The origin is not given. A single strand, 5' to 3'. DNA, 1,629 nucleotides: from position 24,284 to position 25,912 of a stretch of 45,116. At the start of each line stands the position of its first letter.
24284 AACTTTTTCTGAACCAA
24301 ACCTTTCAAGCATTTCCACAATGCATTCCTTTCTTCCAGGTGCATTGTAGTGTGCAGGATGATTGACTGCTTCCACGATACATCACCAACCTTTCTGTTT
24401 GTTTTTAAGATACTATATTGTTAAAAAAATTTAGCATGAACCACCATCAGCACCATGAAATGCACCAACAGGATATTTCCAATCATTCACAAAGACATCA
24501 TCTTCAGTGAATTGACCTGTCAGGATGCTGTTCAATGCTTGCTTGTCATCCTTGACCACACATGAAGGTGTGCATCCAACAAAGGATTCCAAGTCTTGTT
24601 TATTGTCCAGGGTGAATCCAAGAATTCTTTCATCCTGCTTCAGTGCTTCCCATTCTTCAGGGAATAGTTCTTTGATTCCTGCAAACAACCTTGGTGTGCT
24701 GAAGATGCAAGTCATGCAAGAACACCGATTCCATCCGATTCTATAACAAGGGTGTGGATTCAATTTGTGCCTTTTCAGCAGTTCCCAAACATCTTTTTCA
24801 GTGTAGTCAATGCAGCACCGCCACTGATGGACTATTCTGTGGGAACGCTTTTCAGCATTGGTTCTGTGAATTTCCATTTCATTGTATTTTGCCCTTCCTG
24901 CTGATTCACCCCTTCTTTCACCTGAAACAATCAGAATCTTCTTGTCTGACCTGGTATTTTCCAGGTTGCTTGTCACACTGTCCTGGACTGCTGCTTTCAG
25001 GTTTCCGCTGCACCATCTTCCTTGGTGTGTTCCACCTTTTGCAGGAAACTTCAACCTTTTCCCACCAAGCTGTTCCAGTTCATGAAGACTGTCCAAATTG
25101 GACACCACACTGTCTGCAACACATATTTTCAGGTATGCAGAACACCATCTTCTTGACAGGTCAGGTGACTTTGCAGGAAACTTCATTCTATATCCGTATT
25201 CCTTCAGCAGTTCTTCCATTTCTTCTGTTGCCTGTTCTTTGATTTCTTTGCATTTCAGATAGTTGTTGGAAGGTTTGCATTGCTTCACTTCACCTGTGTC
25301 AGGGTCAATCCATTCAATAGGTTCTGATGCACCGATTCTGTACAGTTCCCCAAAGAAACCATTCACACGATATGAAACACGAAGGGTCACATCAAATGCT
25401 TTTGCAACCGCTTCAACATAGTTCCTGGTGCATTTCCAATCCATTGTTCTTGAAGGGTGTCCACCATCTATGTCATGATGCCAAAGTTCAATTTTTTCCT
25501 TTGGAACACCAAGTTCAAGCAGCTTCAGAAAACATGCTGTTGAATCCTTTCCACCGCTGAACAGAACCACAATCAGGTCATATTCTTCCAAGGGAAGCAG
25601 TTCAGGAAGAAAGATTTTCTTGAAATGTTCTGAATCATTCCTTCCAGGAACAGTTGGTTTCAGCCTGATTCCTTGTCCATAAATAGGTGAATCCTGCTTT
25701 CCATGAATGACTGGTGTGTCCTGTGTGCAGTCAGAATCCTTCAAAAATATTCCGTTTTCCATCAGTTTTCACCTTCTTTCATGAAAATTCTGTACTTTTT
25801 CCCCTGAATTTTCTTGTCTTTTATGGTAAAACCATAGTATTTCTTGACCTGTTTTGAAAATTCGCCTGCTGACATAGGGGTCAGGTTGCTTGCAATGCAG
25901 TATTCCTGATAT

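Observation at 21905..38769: The inverted R1/R2 pair brackets the entire early/replication/immunity module. Possible roles are a P4-like bipartite origin, twin regulated promoters, or an invertible or mobile cassette.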

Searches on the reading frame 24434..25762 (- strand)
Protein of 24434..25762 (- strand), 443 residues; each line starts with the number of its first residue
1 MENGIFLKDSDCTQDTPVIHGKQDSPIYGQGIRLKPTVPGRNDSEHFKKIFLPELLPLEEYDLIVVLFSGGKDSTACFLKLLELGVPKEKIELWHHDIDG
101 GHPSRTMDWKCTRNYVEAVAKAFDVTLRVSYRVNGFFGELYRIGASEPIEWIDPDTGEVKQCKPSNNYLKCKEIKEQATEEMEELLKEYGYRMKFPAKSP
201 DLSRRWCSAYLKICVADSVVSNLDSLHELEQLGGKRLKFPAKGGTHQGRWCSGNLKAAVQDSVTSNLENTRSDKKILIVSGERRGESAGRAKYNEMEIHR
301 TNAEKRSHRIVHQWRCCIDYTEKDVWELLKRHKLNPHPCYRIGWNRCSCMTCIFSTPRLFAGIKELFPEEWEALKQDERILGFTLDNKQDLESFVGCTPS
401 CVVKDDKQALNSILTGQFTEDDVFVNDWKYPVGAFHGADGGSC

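Call 8: search_protein_families(library=pfam, proteins=[window:24434-25762:-], max_evalue=0.01)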
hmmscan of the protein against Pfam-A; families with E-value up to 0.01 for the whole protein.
window:24434-25762:- (443 aa): 1 family
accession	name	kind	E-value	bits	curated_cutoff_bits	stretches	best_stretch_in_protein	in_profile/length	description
PF01507.26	PAPS_reduct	-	2.7e-08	34.4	22.5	1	112-353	40-173/175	Phosphoadenosine phosphosulfate reductase domain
